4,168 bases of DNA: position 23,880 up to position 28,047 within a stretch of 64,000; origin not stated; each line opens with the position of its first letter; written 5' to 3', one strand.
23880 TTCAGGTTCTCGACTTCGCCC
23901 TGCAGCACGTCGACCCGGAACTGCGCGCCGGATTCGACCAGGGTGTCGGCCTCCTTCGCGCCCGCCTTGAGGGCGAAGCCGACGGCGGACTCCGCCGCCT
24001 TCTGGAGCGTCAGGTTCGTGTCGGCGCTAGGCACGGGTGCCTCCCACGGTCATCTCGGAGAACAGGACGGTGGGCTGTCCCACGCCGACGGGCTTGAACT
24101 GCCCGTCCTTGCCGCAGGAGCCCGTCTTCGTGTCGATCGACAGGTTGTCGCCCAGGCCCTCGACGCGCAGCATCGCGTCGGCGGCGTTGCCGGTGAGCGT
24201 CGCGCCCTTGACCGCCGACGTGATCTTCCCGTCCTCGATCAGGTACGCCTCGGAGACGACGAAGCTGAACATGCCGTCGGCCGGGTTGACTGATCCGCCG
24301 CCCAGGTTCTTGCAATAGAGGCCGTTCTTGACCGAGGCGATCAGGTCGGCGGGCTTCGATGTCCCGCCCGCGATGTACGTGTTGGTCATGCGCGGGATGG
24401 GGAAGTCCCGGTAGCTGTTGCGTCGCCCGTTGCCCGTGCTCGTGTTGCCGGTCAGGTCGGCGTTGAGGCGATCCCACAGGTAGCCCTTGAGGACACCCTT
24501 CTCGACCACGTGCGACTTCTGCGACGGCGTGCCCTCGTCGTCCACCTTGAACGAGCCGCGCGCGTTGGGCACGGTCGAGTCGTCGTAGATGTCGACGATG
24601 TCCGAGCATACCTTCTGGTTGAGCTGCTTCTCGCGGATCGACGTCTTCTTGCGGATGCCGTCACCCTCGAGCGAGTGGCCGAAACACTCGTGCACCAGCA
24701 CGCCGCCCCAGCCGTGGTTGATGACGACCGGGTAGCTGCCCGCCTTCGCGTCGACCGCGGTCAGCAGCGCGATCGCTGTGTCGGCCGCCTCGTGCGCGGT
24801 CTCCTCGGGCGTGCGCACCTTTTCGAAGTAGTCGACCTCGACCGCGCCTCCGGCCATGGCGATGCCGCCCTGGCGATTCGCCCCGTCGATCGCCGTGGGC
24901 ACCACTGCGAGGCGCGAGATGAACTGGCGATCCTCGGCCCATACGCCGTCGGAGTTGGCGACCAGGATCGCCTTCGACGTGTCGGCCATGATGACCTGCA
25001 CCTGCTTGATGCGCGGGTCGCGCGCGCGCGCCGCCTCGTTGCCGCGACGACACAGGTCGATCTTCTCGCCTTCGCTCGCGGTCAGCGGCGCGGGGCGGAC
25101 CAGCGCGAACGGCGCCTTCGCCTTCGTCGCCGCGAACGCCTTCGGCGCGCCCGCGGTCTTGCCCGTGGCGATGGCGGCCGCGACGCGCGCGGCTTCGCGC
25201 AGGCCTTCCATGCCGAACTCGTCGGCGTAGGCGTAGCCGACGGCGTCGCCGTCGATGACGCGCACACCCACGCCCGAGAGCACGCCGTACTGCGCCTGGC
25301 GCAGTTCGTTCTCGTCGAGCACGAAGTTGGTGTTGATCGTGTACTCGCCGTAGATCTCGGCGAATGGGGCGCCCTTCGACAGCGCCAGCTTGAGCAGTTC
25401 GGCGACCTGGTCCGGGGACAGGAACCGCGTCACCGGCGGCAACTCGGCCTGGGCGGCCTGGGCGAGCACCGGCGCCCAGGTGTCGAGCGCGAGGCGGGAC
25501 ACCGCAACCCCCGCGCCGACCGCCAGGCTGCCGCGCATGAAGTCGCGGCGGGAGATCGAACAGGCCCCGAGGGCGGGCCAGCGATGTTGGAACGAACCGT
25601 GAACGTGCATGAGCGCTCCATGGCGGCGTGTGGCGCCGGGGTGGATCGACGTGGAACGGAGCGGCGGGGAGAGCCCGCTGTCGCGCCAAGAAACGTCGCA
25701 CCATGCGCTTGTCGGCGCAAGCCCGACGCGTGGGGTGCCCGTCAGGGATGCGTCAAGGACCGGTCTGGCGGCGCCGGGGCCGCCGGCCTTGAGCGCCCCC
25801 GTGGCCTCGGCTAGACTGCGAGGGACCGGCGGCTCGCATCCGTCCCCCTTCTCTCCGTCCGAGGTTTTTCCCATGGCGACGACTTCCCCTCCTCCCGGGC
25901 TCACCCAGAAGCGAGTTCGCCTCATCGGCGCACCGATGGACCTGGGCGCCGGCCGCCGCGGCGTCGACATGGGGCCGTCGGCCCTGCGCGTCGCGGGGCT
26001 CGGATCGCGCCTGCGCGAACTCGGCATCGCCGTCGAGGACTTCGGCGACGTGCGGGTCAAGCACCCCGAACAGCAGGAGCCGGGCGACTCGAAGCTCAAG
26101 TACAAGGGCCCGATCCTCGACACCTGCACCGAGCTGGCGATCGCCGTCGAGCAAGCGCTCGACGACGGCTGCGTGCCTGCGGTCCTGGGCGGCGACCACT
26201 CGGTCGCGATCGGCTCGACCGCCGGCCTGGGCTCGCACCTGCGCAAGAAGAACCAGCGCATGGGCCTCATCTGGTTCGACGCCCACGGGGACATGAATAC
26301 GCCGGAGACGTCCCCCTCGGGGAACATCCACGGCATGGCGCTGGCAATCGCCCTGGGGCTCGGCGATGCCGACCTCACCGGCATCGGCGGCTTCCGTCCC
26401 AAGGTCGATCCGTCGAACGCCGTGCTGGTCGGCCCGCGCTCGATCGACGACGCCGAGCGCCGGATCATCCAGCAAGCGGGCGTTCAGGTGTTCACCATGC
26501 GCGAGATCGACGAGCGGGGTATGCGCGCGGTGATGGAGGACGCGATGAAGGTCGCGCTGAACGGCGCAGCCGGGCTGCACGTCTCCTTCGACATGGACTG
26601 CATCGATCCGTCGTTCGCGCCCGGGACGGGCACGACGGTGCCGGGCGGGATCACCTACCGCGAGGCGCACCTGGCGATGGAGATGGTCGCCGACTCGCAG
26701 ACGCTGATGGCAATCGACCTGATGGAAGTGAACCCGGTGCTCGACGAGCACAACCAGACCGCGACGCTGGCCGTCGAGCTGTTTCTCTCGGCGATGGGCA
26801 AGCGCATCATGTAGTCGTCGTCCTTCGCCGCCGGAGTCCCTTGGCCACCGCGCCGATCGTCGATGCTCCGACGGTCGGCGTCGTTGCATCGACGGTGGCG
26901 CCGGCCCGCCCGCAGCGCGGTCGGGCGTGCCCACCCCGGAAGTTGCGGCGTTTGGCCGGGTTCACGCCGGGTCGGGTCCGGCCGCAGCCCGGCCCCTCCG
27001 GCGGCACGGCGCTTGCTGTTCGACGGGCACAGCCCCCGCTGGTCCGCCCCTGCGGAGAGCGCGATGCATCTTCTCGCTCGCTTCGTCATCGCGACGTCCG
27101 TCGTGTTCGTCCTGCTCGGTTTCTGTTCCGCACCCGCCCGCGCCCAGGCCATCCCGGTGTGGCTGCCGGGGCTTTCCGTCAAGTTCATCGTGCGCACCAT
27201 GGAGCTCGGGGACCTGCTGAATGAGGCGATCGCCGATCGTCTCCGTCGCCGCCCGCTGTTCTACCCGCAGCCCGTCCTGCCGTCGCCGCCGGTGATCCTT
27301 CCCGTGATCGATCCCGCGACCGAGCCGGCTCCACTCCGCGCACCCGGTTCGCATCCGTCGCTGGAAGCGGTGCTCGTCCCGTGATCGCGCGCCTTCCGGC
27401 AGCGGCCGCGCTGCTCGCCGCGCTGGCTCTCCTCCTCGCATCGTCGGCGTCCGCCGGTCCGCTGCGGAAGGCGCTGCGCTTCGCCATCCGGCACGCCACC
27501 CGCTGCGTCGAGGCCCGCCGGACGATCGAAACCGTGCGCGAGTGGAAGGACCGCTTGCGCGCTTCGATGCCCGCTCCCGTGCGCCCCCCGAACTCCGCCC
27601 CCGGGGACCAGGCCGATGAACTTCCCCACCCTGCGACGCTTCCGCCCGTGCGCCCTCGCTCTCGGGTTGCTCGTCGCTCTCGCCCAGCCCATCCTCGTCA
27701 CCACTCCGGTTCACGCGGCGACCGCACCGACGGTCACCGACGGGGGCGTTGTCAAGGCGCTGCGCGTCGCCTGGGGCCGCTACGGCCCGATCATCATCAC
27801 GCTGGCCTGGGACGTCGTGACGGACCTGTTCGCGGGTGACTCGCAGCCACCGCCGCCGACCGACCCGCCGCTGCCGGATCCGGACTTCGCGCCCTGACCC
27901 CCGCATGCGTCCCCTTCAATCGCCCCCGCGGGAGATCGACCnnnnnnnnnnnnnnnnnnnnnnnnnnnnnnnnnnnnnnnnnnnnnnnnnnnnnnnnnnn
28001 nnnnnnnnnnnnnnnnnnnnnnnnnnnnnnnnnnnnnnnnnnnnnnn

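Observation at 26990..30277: Sigma-54 promoter driving a tandem array of four paralogous small secreted Pro-rich proteins, with a convergent GAF-sigma-54 activator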

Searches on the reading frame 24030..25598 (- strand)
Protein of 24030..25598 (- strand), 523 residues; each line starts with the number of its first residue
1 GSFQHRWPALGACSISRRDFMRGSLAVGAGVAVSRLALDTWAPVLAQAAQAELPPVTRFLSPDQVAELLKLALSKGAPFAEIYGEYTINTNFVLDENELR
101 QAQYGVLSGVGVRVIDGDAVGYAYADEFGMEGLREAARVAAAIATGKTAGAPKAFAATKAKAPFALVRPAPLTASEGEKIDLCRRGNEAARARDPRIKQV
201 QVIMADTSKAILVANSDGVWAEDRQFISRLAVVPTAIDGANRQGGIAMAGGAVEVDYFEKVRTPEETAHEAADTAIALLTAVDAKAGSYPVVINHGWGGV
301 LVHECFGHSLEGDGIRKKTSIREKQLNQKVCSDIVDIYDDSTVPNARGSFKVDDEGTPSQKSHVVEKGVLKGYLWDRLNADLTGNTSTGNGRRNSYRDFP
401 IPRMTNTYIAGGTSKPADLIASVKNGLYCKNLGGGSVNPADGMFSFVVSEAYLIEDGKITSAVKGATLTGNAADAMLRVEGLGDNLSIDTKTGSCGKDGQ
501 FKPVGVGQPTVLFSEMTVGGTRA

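Call 88: search_protein_families(library=pfam, proteins=[window:24030-25598:-], max_evalue=0.01)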
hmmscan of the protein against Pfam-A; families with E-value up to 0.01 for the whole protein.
window:24030-25598:- (523 aa): 4 families
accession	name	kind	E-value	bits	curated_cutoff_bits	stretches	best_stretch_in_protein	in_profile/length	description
PF19289.4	PmbA_TldD_3rd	-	4.6e-68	229.1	22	1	287-520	2-220/220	PmbA/TldA metallopeptidase C-terminal domain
PF19290.4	PmbA_TldD_2nd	-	2.9e-14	53.9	20.9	1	171-279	3-109/109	PmbA/TldA metallopeptidase central domain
PF01523.21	PmbA_TldD_1st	-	3.9e-13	49.8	20.9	1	80-144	1-65/65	PmbA/TldA metallopeptidase domain 1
PF10518.14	TAT_signal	-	1e-05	25.6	22.7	1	15-33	2-20/21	TAT (twin-arginine translocation) pathway signal sequence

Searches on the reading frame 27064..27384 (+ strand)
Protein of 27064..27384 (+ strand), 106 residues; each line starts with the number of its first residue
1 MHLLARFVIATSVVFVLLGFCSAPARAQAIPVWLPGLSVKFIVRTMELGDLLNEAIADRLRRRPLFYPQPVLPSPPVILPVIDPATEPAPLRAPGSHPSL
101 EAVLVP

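Call 3: search_protein_families(library=pfam, proteins=[window:27064-27384:+], max_evalue=1)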
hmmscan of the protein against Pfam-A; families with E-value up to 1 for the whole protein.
window:27064-27384:+ (106 aa): 0 families

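Call 11: search_protein_families(library=ncbifam, proteins=[window:27064-27384:+], max_evalue=1)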
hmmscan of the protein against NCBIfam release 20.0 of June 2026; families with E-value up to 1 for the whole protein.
window:27064-27384:+ (106 aa): 0 families

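Call 62: search_protein_families(library=phrogs, proteins=[window:27064-27384:+], max_evalue=1)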
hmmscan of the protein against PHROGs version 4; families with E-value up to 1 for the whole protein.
window:27064-27384:+ (106 aa): 0 families

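Call 63: search_protein_families(library=padloc, proteins=[window:27064-27384:+], max_evalue=1)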
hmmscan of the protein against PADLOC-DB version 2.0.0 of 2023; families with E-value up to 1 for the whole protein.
window:27064-27384:+ (106 aa): 0 families

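Call 67: find_homologous_proteins(query=A8, max_evalue=0.01)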
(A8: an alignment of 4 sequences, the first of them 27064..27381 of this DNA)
Query A8 (4 sequences) (106 aa, profile of the alignment): 17 proteins with E <= 0.01 among 1517 candidates.
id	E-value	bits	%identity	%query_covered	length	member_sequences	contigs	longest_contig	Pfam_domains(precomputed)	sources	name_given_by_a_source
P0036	2.9e-50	187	100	100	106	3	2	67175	-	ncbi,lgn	-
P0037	1.9e-42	162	54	65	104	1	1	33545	-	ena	-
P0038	3.6e-41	158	58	65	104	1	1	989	-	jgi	jgi:hypothetical protein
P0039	2.9e-39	152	36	89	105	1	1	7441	-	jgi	-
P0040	7.7e-38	147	59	100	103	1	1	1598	-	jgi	jgi:hypothetical protein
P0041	1.0e-37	147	63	59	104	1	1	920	-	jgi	jgi:hypothetical protein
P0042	7.1e-36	141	54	100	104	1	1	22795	-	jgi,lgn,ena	-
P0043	6.8e-35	137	56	100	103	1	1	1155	-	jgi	-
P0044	3.1e-34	135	59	100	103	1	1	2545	-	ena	-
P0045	3.3e-34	135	56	100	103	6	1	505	-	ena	-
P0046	1.9e-33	133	64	100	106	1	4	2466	-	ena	-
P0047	2.5e-30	123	63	91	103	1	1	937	-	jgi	-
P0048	1.0e-27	114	61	91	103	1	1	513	-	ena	-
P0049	1.8e-27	114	55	100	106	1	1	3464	-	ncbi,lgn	-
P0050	4.0e-27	113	48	100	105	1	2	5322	-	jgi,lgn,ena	-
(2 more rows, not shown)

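Call 82: search_solved_structures(query=A8, max_evalue=10)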
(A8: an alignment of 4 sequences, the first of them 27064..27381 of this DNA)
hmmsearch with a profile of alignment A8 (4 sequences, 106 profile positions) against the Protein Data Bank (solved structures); distinct sequences matched with E-value up to 10: 2.
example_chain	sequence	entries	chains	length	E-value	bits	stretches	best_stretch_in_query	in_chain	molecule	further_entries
5me9_A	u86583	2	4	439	0.84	13.3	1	19-53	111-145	Cell division cycle protein CDT1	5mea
5v8f_8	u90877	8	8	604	1.2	12.8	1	19-53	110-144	Cell division cycle protein CDT1 | TAH11 isoform 1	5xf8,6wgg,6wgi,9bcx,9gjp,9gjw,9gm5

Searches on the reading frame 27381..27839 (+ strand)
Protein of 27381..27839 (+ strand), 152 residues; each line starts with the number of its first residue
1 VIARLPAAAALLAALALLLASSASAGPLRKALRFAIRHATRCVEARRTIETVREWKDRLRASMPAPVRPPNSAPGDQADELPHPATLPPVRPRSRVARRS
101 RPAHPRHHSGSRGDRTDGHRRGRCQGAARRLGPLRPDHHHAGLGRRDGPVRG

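Call 3: search_protein_families(library=pfam, proteins=[window:27381-27839:+], max_evalue=1)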
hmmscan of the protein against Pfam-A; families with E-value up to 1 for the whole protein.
window:27381-27839:+ (152 aa): 1 family
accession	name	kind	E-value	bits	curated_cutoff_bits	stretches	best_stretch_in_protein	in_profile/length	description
PF08619.15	Nha1_C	-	0.42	10.2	23.7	1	80-141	31-94/464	Alkali metal cation/H+ antiporter Nha1 C terminus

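Call 11: search_protein_families(library=ncbifam, proteins=[window:27381-27839:+], max_evalue=1)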
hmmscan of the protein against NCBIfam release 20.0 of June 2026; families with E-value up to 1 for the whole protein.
window:27381-27839:+ (152 aa): 1 family
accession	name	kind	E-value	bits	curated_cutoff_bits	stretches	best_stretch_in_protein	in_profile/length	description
NF033181.1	NiFeSe_hydrog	equivalog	0.28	10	600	1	34-80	371-419/507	nickel-dependent hydrogenase large subunit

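Call 90: list_cluster_members(proteins=[P0036, window:27381-27836:+, window:27616-27894:+, P0001, window:28202-30277:-])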
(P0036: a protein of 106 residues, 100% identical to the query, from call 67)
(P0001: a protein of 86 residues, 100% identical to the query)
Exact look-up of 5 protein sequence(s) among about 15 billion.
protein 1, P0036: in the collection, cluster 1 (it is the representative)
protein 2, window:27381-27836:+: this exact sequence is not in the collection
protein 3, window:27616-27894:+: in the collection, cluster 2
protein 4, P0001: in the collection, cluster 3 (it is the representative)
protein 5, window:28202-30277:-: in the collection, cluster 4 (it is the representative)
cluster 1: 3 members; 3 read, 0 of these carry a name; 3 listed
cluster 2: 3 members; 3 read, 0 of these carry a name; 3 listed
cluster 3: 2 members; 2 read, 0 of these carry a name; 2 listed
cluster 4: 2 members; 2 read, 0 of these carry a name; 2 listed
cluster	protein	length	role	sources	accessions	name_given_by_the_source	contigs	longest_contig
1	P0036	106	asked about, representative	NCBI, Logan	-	-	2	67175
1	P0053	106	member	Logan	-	-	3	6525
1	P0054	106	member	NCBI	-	-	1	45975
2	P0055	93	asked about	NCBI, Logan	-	-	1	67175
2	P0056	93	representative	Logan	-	-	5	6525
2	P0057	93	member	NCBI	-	-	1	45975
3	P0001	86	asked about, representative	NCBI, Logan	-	-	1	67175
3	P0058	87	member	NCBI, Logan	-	-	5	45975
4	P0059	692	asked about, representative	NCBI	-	-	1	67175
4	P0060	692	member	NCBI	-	-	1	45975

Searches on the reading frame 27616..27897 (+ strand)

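Call 3: search_protein_families(library=pfam, proteins=[window:27616-27897:+], max_evalue=1)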
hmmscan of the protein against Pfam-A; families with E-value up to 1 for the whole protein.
window:27616-27897:+ (93 aa): 0 families

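Call 11: search_protein_families(library=ncbifam, proteins=[window:27616-27897:+], max_evalue=1)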
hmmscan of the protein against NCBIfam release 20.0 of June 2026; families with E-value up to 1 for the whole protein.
window:27616-27897:+ (93 aa): 1 family
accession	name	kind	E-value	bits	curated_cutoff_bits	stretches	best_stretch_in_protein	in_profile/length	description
NF000430.2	blaOXA-62_like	exception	0.073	12.2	560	1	6-56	5-56/286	OXA-62 family carbapenem-hydrolyzing class D beta-lactamase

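Call 62: search_protein_families(library=phrogs, proteins=[window:27616-27897:+], max_evalue=1)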
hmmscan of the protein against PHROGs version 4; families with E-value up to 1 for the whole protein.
window:27616-27897:+ (93 aa): 0 families

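Call 63: search_protein_families(library=padloc, proteins=[window:27616-27897:+], max_evalue=1)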
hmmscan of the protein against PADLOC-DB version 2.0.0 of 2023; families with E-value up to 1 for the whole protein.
window:27616-27897:+ (93 aa): 0 families
